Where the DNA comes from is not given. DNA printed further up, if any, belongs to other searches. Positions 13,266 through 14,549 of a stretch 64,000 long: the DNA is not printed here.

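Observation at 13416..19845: Self-contained CDP-diacylglycerol-dependent lipid operon with two methyltransferases and a lipase-like domain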

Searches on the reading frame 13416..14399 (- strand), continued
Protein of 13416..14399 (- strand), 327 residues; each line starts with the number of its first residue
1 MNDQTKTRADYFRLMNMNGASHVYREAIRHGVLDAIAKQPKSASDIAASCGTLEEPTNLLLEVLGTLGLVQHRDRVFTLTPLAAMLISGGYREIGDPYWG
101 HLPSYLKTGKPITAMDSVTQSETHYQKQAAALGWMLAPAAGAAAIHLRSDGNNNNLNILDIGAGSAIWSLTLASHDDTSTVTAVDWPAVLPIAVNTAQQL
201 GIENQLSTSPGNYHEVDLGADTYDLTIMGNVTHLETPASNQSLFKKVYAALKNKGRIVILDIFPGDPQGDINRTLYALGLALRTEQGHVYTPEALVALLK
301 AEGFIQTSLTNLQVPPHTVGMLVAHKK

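Call 49: find_encoding_contigs(protein=P0107, flank=8000, max_places=1)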
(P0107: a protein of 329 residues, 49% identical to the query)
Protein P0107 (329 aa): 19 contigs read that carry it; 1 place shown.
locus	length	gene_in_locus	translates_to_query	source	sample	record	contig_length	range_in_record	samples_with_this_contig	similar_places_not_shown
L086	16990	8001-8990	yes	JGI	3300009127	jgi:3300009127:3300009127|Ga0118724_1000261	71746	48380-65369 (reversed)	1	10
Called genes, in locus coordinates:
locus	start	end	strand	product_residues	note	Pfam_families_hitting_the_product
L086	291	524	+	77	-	PF00313:CSD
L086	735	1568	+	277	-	-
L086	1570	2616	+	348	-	PF04055:Radical_SAM, PF12544:LAM_C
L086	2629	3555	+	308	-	PF05222:AlaDh_PNT_N, PF01262:AlaDh_PNT_C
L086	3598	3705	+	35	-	-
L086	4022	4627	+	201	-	PF01066:CDP-OH_P_transf (weak)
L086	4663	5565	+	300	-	PF01148:CTP_transf_1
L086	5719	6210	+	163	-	PF01553:Acyltransferase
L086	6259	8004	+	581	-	PF00561:Abhydrolase_1, PF12146:Hydrolase_4, PF12697:Abhydrolase_6 (weak), PF12147:Methyltransf_20, PF13847:Methyltransf_31 (weak)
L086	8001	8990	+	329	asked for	PF08100:Dimerisation (weak), PF00891:Methyltransf_2, PF13489:Methyltransf_23 (weak), PF01209:Ubie_methyltran, PF13847:Methyltransf_31, PF08241:Methyltransf_11, PF08242:Methyltransf_12 (weak), PF13649:Methyltransf_25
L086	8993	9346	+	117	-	-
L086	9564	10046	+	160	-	-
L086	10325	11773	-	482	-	-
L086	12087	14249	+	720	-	PF05170:AsmA (faint), PF05359:DUF748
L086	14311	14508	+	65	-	-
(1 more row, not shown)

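Call 50: find_encoding_contigs(protein=P0036, flank=8000, max_places=1)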
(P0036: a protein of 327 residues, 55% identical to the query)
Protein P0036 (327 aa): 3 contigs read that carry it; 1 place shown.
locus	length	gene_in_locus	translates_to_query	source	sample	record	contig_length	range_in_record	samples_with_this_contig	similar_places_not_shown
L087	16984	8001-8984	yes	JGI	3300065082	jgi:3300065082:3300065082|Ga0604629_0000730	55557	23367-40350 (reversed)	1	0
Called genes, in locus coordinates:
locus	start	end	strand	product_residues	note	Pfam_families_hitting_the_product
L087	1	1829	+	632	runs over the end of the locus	PF01590:GAF, PF13185:GAF_2 (faint), PF13426:PAS_9 (faint), PF00158:Sigma54_activat, PF14532:Sigma54_activ_2, PF07728:AAA_5, PF25601:AAA_lid_14, PF02954:HTH_8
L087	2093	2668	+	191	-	PF04542:Sigma70_r2, PF08281:Sigma70_r4_2, PF04545:Sigma70_r4 (weak)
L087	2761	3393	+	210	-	PF10517:DM13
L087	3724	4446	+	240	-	-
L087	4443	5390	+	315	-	PF01148:CTP_transf_1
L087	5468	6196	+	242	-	PF01553:Acyltransferase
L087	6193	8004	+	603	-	PF00561:Abhydrolase_1, PF12146:Hydrolase_4, PF12147:Methyltransf_20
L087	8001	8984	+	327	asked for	PF08100:Dimerisation, PF13489:Methyltransf_23 (weak), PF00891:Methyltransf_2, PF13847:Methyltransf_31 (weak), PF08241:Methyltransf_11, PF13649:Methyltransf_25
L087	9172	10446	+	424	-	PF00578:AhpC-TSA, PF08534:Redoxin, PF00085:Thioredoxin (weak), PF13905:Thioredoxin_8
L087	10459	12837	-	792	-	PF17152:CHASE8, PF00672:HAMP, PF00512:HisKA, PF02518:HATPase_c, PF00072:Response_reg, PF01627:Hpt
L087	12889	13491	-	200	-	PF13689:DUF4154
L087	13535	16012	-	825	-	PF07715:Plug, PF00593:TonB_dep_Rec_b-barrel (weak)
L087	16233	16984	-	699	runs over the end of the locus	PF07715:Plug, PF00593:TonB_dep_Rec_b-barrel, PF14905:OMP_b-brl_3 (weak)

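Call 65: list_cluster_members(proteins=[P0001])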
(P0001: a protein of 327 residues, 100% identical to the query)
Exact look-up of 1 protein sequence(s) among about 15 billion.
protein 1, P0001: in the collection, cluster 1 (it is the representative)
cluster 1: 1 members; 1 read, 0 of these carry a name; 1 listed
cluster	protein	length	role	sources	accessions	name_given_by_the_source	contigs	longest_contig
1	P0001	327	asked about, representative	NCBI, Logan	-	-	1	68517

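Call 82: predict_structure(alignment_id=A4)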
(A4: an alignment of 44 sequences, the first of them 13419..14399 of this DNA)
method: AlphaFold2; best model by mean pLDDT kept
length: 327 residues; sequences in the alignment: 44
mean_pLDDT: 91.9   pTM: 0.86
mean pLDDT of the five models: 91.9, 91.3, 90.2, 84.6, 83.6
residues with pLDDT >= 90: 247; 70-90: 69; 50-70: 11; < 50: 0
segments of 3 or more residues with pLDDT < 50: none
pLDDT, mean of each block of 10 residues (from residue 1): 85 92 94 95 98 98 96 96 86 81 92 72 77 89 90 84 94 95 94 96 97 94 96 93 98 96 90 91 88 97 96 93 96
secondary structure, 60 per line:
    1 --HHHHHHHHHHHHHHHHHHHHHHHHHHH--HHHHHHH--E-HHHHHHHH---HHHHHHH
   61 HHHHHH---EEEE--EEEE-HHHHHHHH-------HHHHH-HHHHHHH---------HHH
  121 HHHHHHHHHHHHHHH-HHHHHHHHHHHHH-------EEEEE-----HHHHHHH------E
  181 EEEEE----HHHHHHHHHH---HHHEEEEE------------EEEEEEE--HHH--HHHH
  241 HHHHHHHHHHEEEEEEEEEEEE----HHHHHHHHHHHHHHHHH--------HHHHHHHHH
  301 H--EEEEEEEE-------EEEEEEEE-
elements in order: H3-29 H32-38 H43-50 H54-66 E70-73 E76-79 H81-88 H96-100 H102-108 H118-135 H137-149 E157-161 H167-173 E180-185 H190-199 E206-210 E223-229 H237-250 E251-262 H267-283 H292-301 E304-311 E319-326

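Call 84: fold_search(model_id=the predicted structure, library=pdb)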
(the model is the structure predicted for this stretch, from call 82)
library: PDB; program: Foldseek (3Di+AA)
matches with E <= 10: 1994; with E <= 0.001: 1420
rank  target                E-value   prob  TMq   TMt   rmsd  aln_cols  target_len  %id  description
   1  2r3s_B                4.5e-23  1.00  0.73  0.74   4.9       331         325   23  CRYSTAL STRUCTURE OF A PUTATIVE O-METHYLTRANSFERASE (NPUN_R0239) FROM NOSTOC PUNCTIFORME PCC 73102 AT 2.15 A RESOLUTIO (released 2007-09-11)
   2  2r3s_A                1.4e-22  1.00  0.74  0.74   4.9       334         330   24  CRYSTAL STRUCTURE OF A PUTATIVE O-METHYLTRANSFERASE (NPUN_R0239) FROM NOSTOC PUNCTIFORME PCC 73102 AT 2.15 A RESOLUTIO (released 2007-09-11)
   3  7ux6_B                1.1e-21  1.00  0.77  0.72   4.6       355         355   22  Crystal structure of MfnG, an L- and D-tyrosine O-methyltransferase from the marformycin biosynthesis pathway of Strep (released 2022-10-12)
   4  7ux6_A                1.1e-21  1.00  0.76  0.71   4.7       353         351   23  Crystal structure of MfnG, an L- and D-tyrosine O-methyltransferase from the marformycin biosynthesis pathway of Strep (released 2022-10-12)
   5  7ux8_B                9.1e-21  1.00  0.77  0.71   4.3       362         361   22  Crystal structure of MfnG, an L- and D-tyrosine O-methyltransferase from the marformycin biosynthesis pathway of Strep (released 2022-09-28)
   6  7ux8_A                1.1e-20  1.00  0.76  0.67   4.3       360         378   21  Crystal structure of MfnG, an L- and D-tyrosine O-methyltransferase from the marformycin biosynthesis pathway of Strep (released 2022-09-28)
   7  3mcz_A                1.7e-20  1.00  0.73  0.71   5.0       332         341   14  The Structure of an O-methyltransferase family protein from Burkholderia thailandensis. (released 2010-05-26)
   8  7wdq_A                2.3e-20  1.00  0.70  0.68   5.6       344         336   19  DsyB in complex with SAM (released 2022-06-01)
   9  7wdq_C                1.9e-19  1.00  0.67  0.66   6.3       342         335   20  DsyB in complex with SAM (released 2022-06-01)
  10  8tjj_B                2.2e-19  1.00  0.74  0.75   4.7       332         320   21  SAM-dependent methyltransferase RedM bound to SAM (released 2023-12-13)
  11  4a6d                  3.1e-19  1.00  0.68  0.65   5.3       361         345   22  Crystal structure of human N-acetylserotonin methyltransferase (ASMT) in complex with SAM (released 2012-11-07)
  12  3mcz_B                3.7e-19  1.00  0.74  0.73   4.8       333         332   14  The Structure of an O-methyltransferase family protein from Burkholderia thailandensis. (released 2010-05-26)
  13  4qvg_B                3.9e-19  1.00  0.52  0.51  13.4       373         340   15  Crystal structure of S-adenosylmethionine-dependent methyltransferase SibL in its apo form (released 2015-05-27)
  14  8tjj_D                5.2e-19  1.00  0.72  0.71   5.2       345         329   20  SAM-dependent methyltransferase RedM bound to SAM (released 2023-12-13)
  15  7wdq_D                6.9e-19  1.00  0.70  0.72   5.2       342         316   19  DsyB in complex with SAM (released 2022-06-01)
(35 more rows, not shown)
